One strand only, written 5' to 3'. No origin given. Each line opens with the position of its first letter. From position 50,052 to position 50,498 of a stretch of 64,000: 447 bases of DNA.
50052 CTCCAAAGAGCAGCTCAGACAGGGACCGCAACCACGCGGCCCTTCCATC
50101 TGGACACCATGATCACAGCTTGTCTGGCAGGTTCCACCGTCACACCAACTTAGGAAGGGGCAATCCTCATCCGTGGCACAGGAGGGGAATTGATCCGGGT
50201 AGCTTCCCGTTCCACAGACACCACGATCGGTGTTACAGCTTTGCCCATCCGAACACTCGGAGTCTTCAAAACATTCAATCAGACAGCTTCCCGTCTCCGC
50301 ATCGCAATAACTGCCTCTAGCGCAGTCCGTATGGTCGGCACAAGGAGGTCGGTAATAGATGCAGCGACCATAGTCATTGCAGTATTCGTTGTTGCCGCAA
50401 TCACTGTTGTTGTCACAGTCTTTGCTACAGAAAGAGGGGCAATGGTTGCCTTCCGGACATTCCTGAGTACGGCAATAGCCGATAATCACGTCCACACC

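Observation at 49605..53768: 1,388-aa acidic, cysteine-dense lipoprotein with EGF-like modules and homopolymeric Asp runs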

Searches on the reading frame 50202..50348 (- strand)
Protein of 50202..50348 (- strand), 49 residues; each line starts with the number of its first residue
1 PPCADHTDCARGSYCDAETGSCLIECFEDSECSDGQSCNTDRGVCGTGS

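Call 9: search_protein_families(library=pfam, proteins=[window:50202-50348:-], max_evalue=10)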
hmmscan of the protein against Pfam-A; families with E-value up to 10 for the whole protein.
seq(49 aa): 6 families
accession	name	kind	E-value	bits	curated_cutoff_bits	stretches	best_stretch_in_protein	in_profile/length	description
PF04706.18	Dickkopf_N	-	9.9e-05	23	25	2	3-22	2-23/51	Dickkopf N-terminal cysteine-rich region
PF23416.1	DUF7107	-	0.16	12.8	24.6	1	2-45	1-41/48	Domain of unknown function (DUF7107)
PF01683.23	EB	-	0.27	11.8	24.3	2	2-22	21-41/52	EB module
PF00095.26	WAP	-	0.9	10.3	20.8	1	15-38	5-29/41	WAP-type (Whey Acidic Protein) 'four-disulfide core'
PF15270.11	ACI44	-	1.6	9.5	27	1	25-47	5-27/65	Metallo-carboxypeptidase inhibitor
PF00396.23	Granulin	-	2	9.1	20.9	1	3-23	21-42/42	Granulin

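Call 34: search_protein_families(library=pfam, alignment_id=A5, max_evalue=0.1)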
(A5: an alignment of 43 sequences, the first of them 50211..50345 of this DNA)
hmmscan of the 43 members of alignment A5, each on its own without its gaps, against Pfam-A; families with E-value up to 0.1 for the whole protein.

A. member 1, window:50211-50345:- (45 aa): 1 family
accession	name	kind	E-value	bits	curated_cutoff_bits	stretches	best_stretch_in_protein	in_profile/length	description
PF04706.18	Dickkopf_N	-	0.00025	21.7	25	1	2-21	2-23/51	Dickkopf N-terminal cysteine-rich region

B. families by the number of members that match (of 43 scanned): 11 families
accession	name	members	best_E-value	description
PF23416.1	DUF7107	7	0.00012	Domain of unknown function (DUF7107)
PF04706.18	Dickkopf_N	7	0.00025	Dickkopf N-terminal cysteine-rich region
PF00095.26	WAP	6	0.0058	WAP-type (Whey Acidic Protein) 'four-disulfide core'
PF01683.23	EB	5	0.01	EB module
PF14625.12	Lustrin_cystein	4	0.014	Lustrin, cysteine-rich repeated domain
PF21164.2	Dumpy_DPY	2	0.027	Dumpy, DPY module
PF24602.1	DUF7622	1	0.007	Domain of unknown function (DUF7622)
PF01097.24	Defensin_2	1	0.012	Arthropod defensin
PF10782.14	zf-C2HCIx2C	1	0.024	Zinc-finger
PF14754.11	IFR3_antag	1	0.043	Papain-like auto-proteinase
PF15270.11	ACI44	1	0.077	Metallo-carboxypeptidase inhibitor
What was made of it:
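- On Dickkopf_N (PF04706) / Draxin cysteine-rich domain: The best module scores 23.0 bits and the others 11-15 (calls 9, 34).
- On DUF7107 (PF23416): The individually scanned modules scored 12.0-12.8 bits (calls 9, 34).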

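Call 35: search_solved_structures(query=A5, max_evalue=10, show_alignments=3)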
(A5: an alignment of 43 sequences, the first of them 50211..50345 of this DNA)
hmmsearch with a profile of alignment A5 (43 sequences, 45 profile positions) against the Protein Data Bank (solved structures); distinct sequences matched with E-value up to 10: 3.
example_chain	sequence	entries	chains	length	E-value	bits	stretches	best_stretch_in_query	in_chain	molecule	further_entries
1cti_A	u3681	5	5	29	0.4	14.5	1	23-44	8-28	TRYPSIN INHIBITOR | TRYPSIN INHIBITOR CMTI-I | PROTEIN (TRYPSIN INHIBITOR)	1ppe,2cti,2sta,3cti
5l2l_A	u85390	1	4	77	2.9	11.8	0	6-41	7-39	Nab2p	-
2lhn_A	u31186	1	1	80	4.1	11.3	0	6-41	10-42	Nuclear polyadenylated RNA-binding protein NAB2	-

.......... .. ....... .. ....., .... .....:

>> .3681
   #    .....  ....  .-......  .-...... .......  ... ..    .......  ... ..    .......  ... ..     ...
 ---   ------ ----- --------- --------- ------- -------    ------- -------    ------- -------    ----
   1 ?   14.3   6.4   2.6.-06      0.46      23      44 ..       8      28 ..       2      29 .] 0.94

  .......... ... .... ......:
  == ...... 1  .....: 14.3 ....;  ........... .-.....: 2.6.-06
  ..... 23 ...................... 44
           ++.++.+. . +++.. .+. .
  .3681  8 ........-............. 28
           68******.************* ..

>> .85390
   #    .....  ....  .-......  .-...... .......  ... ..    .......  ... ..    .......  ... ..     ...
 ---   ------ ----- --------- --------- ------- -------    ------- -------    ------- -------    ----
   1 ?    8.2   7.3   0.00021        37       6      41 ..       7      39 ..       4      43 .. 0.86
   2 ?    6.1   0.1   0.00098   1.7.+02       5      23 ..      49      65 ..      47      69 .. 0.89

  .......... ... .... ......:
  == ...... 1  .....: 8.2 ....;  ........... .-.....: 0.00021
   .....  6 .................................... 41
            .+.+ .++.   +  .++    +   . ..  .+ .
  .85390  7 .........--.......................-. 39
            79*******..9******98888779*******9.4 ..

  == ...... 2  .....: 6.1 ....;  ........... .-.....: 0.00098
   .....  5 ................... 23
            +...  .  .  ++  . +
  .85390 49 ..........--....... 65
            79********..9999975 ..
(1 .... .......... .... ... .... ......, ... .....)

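Call 38: predict_structure(alignment_id=A5)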
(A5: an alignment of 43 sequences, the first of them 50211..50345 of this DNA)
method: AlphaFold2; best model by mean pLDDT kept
length: 45 residues; sequences in the alignment: 43
mean_pLDDT: 93.2   pTM: 0.60
mean pLDDT of the five models: 93.2, 92.9, 92.8, 92.5, 92.4
residues with pLDDT >= 90: 42; 70-90: 3; 50-70: 0; < 50: 0
segments of 3 or more residues with pLDDT < 50: none
pLDDT, mean of each block of 10 residues (from residue 1): 91 94 94 93 93
secondary structure, 60 per line:
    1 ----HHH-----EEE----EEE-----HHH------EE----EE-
elements in order: E13-15 E20-22
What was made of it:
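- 49608..52730 (-): Array of 17 complete and 1 partial 8-Cys double-repeat modules (aa 347-1387). From module 6 to module 13 the linkers are only 0-4 residues. Single-module model pLDDT 93 (call 38).
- The single-module model has pLDDT 93 and shows a duplicated turn plus hairpin (call 38).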

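Call 45: search_protein_representatives(alignment_id=A5)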
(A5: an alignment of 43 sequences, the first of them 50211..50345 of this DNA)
Query: 43 sequences, 45 profile positions. Proteins with E-value up to 0.001 (for the whole library): 1930; up to 1e-10: 276; up to 1e-30: 25. The best 150 are listed.
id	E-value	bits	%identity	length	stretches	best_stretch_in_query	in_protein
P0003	2.0e-83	290.8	-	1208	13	1-45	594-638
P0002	2.1e-70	249.1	-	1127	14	1-45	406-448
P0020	5.3e-70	247.9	-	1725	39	1-39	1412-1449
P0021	1.8e-67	239.8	-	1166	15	1-44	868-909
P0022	3.3e-65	232.5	-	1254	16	2-45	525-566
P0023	2.3e-64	229.8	-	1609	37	2-39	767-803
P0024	4.3e-63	225.8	-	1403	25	1-39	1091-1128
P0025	5.3e-61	219.1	-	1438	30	1-45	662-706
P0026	9.6e-61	218.2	-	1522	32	7-45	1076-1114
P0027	5.5e-60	215.8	-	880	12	2-45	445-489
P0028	1.7e-51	188.7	-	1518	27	1-39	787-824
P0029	9.9e-49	179.8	-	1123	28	2-39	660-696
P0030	5.7e-46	170.9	-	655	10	1-44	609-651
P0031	9.3e-46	170.3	-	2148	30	1-45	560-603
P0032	3.4e-44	165.2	-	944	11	1-45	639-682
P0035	3.0e-40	152.6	-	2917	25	2-45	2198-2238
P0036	1.4e-39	150.5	-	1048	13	1-44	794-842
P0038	2.0e-38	146.8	-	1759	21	1-45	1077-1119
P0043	1.5e-30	121.6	-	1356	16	1-44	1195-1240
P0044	2.6e-29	117.6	-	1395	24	1-45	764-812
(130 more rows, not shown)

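Call 48: list_cluster_members(proteins=[P0021, P0022, P0027, P0032, P0036, P0020, P0023, P0024, P0031, P0035])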
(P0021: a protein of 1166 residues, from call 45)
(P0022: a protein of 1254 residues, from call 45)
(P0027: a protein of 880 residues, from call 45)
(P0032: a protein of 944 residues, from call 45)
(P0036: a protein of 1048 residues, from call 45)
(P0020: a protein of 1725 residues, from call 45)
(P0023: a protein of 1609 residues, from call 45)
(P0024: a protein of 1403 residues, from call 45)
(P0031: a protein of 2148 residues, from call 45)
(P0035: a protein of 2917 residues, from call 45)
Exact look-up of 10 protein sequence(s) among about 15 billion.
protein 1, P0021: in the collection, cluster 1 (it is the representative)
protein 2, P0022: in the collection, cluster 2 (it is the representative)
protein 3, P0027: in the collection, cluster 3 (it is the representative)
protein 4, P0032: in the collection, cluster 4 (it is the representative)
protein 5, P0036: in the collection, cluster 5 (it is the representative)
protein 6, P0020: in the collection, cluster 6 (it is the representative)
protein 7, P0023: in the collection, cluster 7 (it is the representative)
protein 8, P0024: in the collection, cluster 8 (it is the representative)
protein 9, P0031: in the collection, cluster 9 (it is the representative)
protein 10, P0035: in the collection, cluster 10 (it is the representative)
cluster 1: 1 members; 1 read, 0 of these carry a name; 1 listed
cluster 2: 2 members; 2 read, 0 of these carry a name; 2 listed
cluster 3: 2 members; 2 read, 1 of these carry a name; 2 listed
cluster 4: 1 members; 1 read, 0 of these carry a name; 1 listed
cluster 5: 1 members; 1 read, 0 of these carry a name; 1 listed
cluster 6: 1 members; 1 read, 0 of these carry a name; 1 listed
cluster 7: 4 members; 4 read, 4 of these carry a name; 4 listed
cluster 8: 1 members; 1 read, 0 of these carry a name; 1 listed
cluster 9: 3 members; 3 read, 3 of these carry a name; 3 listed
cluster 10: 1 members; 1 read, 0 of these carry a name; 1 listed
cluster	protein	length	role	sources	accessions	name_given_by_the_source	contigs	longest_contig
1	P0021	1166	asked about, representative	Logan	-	-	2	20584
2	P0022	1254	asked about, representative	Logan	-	-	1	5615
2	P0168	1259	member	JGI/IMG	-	-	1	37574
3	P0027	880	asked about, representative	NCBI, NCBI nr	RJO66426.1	MAG: hypothetical protein C4523_12525 [Myxococcales bacterium]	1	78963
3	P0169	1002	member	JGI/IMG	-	-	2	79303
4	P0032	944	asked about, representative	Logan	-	-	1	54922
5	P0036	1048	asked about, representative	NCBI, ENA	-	-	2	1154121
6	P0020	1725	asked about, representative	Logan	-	-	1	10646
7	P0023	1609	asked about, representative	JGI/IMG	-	hypothetical protein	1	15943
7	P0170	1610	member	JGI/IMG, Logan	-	hypothetical protein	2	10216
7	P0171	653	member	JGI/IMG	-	hypothetical protein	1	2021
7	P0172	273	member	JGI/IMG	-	Cys-rich repeat protein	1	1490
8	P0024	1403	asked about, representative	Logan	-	-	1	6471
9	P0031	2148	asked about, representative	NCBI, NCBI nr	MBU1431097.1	hypothetical protein KKF91_11215, partial [Myxococcota bacterium] | hypothetical protein [Myxococcota bacterium]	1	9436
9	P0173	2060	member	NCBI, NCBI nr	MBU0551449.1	hypothetical protein KJ940_08130, partial [Myxococcota bacterium] | hypothetical protein [Myxococcota bacterium]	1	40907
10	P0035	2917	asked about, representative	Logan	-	-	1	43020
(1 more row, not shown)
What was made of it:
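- On TIGR04201 Myxo_Cys_RPT: Labelled relatives are Myxococcota or Myxococcales (call 48).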

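Call 50: fold_search(model_id=the predicted structure, library=pdb)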
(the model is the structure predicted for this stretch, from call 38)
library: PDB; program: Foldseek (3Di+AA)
matches with E <= 10: 60; with E <= 0.001: 0
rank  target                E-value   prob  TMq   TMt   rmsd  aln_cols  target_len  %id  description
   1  5z5k_B                1.6e-02  1.00  0.48  0.34   7.3        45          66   33  Structure of the DCC-Draxin complex (released 2018-06-20)
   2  3fju_B                5.9e-01  0.92  0.47  0.33   2.3        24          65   25  Ascaris suum carboxypeptidase inhibitor in complex with human carboxypeptidase A1 (released 2008-12-30)
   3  1w7z_A                7.7e-01  0.85  0.44  0.62   2.3        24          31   46  Crystal structure of the free (uncomplexed) Ecballium elaterium trypsin inhibitor (EETI-II) (released 2005-11-01)
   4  1h9h_I                7.7e-01  0.84  0.43  0.62   2.4        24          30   46  COMPLEX OF EETI-II WITH PORCINE TRYPSIN (released 2004-07-26)
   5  2eti                  7.7e-01  0.60  0.40  0.57   2.5        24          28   42  USE OF RESTRAINED MOLECULAR DYNAMICS IN WATER TO DETERMINE THREE-DIMENSIONAL PROTEIN STRUCTURE: PREDICTION OF THE THREE- (released 1991-10-15)
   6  5o57_MODEL_1_A        1.0e+00  0.18  0.40  0.22   8.1        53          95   26  Solution Structure of the N-terminal Region of Dkk4 (released 2018-06-13)
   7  1ha9_MODEL_1_A        1.1e+00  0.44  0.43  0.55   7.9        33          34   33  SOLUTION STRUCTURE OF THE SQUASH TRYPSIN INHIBITOR MCoTI-II, NMR, 30 STRUCTURES. (released 2001-04-12)
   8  2m7t_MODEL_1_A        1.2e+00  0.69  0.43  0.56   1.7        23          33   39  Solution NMR Structure of Engineered Cystine Knot Protein 2.5D (released 2014-05-07)
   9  1h9i_I                1.5e+00  0.57  0.42  0.60   2.5        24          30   42  COMPLEX OF EETI-II MUTANT WITH PORCINE TRYPSIN (released 2004-07-26)
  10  1udk_MODEL_1_A        1.5e+00  0.35  0.45  0.41   2.4        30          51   30  Solution Structure of Nawaprin (released 2003-11-04)
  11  9axf_Q                1.6e+00  0.11  0.30  0.03   4.9        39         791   20  Structure of human calcium-sensing receptor in complex with chimeric Gq (miniGisq) protein in detergent (released 2024-04-17)
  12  2it8_MODEL_1_A        2.1e+00  0.47  0.42  0.61   2.4        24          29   38  Solution structure of a linear analog of the cyclic squash trypsin inhibitor MCoTI-II (released 2007-10-02)
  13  9gjg_H                2.3e+00  0.09  0.34  0.03   7.7        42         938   19  Entamoeba histolytica Gal/GalNAc lectin bound to monoclonal antibody CP33-H/L-LA22 (released 2026-02-11)
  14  6atu_A                2.8e+00  0.38  0.43  0.40   2.7        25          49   20  Exploring Cystine Dense Peptide Space to Open a Unique Molecular Toolbox (released 2018-02-28)
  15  8szh_B                3.0e+00  0.08  0.30  0.03   4.8        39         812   20  Cryo-EM structure of cinacalcet-bound human calcium-sensing receptor CaSR-Gi complex in lipid nanodiscs (released 2024-02-07)
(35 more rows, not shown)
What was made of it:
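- Half-modules resemble knottin, WAP and carboxypeptidase-inhibitor folds, though weakly (E 0.6-5; call 50).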

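Call 51: search_protein_families(library=pfam, proteins=[P0020, P0023, P0031, P0038, P0043, P0044], max_evalue=0.001)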
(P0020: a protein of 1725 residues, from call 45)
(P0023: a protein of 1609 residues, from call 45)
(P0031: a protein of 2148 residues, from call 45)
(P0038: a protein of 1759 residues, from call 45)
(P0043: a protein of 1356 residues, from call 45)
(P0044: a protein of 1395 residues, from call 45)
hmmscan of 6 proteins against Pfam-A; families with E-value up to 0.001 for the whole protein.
P0020 (1725 aa): 0 families

P0023 (1609 aa): 0 families

P0031 (2148 aa): 4 families
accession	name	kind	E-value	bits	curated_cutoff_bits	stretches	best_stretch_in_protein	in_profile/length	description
PF23416.1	DUF7107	-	3.5e-84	277.4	24.6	8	345-388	1-47/48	Domain of unknown function (DUF7107)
PF04706.18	Dickkopf_N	-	2e-24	86.1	25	0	970-1013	1-51/51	Dickkopf N-terminal cysteine-rich region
PF19232.4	DUF5885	-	1.8e-11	44.5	33.2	2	492-583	13-107/265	Family of unknown function (DUF5885)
PF21164.2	Dumpy_DPY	-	0.00087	19.6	27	0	1736-1756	3-23/24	Dumpy, DPY module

P0038 (1759 aa): 1 family
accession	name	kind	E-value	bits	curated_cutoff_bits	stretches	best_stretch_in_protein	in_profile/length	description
PF18884.5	TSP3_bac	-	6.7e-05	23.1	25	1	1449-1470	1-22/22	Bacterial TSP3 repeat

P0043 (1356 aa): 1 family
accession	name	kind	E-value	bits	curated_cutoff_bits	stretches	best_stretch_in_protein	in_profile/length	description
PF00050.26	Kazal_1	-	6.5e-20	71.3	21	3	779-806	1-29/49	Kazal-type serine protease inhibitor domain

P0044 (1395 aa): 0 families
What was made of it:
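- Closest known: Pfam DUF7107. Same: It is strongly present in the module-sharing relative P0031 (calls 34, 51).
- One relative carries Kazal domains (call 51).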

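Call 52: search_protein_families(library=ncbifam, proteins=[P0172, P0023, P0031, P0021, P0022, P0036], max_evalue=0.1)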
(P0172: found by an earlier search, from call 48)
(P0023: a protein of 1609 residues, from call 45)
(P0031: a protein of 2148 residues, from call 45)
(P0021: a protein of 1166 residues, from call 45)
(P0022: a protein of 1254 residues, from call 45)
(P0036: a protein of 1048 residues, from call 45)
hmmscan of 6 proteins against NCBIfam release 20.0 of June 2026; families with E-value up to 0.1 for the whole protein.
P0172 (273 aa): 1 family
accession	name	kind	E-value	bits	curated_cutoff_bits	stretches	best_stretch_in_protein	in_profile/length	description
TIGR04201.1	Myxo_Cys_RPT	repeat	3.4e-07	30.1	25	1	13-29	2-18/22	Cys-rich repeat-containing protein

P0023 (1609 aa): 0 families

P0031 (2148 aa): 1 family
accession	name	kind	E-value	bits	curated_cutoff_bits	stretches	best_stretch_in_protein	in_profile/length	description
TIGR04201.1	Myxo_Cys_RPT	repeat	2.4e-60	198.6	25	14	368-387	3-22/22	Cys-rich repeat-containing protein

P0021 (1166 aa): 1 family
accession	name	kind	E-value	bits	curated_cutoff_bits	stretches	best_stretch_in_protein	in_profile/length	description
TIGR04201.1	Myxo_Cys_RPT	repeat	0.01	15.9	25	1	581-598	5-22/22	Cys-rich repeat-containing protein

P0022 (1254 aa): 0 families

P0036 (1048 aa): 1 family
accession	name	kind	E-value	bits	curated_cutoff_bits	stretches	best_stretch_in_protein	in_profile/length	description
NF012181.0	MSCRAMM_SdrD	exception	0.0019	15.7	2500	1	86-151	1213-1314/1379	MSCRAMM family adhesin SdrD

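Call 53: search_protein_families(library=ncbifam, alignment_id=A5, max_evalue=1)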
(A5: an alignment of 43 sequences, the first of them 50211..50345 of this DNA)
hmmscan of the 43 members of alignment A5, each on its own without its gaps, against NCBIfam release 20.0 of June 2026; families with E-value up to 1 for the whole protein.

A. member 1, window:50211-50345:- (45 aa): 2 families
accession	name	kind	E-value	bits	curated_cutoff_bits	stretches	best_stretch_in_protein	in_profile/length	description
TIGR04201.1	Myxo_Cys_RPT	repeat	0.00018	21.5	25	2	24-41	4-21/22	Cys-rich repeat-containing protein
NF033759.1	exchanger_TraA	exception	0.003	16.2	750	1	2-44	328-367/666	outer membrane exchange protein TraA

B. families by the number of members that match (of 43 scanned): 4 families
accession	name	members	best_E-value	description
TIGR04201.1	Myxo_Cys_RPT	8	0.00018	Cys-rich repeat-containing protein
NF033759.1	exchanger_TraA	5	0.003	outer membrane exchange protein TraA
TIGR00032.1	argG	1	0.084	argininosuccinate synthase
TIGR04133.1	rSAM_w_lipo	1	0.29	TIGR04133 family radical SAM/SPASM protein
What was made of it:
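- On TIGR04201 Myxo_Cys_RPT: The best single module scores 21.5 bits, and 8 of 43 modules match at E<=1 (call 53). Both halves of module 14 align to profile positions 4-21 (call 53).
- Sub-threshold hits go to Dickkopf_N, DUF7107 and TIGR04201, with both halves of a module hitting TIGR04201 (calls 9, 34, 53).
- Tried and rejected: Only module-by-module scans gave sub-threshold hits (calls 9, 34, 53).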

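Call 54: find_encoding_contigs(protein=P0036, flank=10000, max_places=2)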
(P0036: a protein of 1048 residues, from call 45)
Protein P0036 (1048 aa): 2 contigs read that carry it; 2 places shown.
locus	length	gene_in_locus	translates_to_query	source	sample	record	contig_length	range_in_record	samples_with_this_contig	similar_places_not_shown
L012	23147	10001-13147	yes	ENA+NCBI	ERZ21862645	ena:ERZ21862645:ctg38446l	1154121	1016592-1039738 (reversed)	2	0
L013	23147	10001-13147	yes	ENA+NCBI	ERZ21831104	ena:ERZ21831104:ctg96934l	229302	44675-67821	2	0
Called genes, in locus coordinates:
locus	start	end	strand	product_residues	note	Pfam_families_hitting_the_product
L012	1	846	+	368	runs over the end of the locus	PF00437:T2SSE, PF13401:AAA_22 (faint)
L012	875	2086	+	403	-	PF28597:T2SSF_N, PF00482:T2SSF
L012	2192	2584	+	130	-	PF16732:ComP_DUS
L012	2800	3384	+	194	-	PF07963:N_methyl (weak), PF12019:GspH (faint)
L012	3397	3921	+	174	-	PF07963:N_methyl (weak)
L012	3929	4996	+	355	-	PF07963:N_methyl (weak)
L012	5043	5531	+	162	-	PF14341:PilX_N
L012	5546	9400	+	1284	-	PF05567:T4P_PilY1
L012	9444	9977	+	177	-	-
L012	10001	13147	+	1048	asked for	-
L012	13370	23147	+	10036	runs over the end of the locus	-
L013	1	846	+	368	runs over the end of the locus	PF00437:T2SSE, PF13401:AAA_22 (faint)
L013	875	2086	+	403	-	PF28597:T2SSF_N, PF00482:T2SSF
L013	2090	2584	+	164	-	PF07963:N_methyl, PF16732:ComP_DUS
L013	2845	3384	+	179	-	PF07963:N_methyl (weak), PF12019:GspH (faint)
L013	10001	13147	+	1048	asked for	-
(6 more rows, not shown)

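Call 55: find_encoding_contigs(protein=P0027, flank=10000, max_places=2)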
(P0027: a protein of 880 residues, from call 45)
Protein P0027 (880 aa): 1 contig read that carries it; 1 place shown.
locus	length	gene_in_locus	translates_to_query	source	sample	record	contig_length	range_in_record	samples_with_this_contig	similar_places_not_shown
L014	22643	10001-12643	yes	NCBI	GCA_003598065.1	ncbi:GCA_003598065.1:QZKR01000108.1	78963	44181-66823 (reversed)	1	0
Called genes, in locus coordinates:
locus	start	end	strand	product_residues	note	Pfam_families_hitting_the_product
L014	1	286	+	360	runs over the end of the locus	PF00437:T2SSE, PF13401:AAA_22 (faint), PF13604:AAA_30 (faint)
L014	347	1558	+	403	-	PF28597:T2SSF_N, PF00482:T2SSF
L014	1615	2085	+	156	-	PF07963:N_methyl, PF16732:ComP_DUS (weak)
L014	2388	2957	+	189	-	PF07963:N_methyl (weak), PF12019:GspH (weak)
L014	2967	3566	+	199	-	-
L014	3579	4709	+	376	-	PF07963:N_methyl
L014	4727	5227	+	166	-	PF14341:PilX_N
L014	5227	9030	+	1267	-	PF05567:T4P_PilY1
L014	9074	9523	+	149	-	-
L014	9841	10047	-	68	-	-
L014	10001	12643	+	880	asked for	-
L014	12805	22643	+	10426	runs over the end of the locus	-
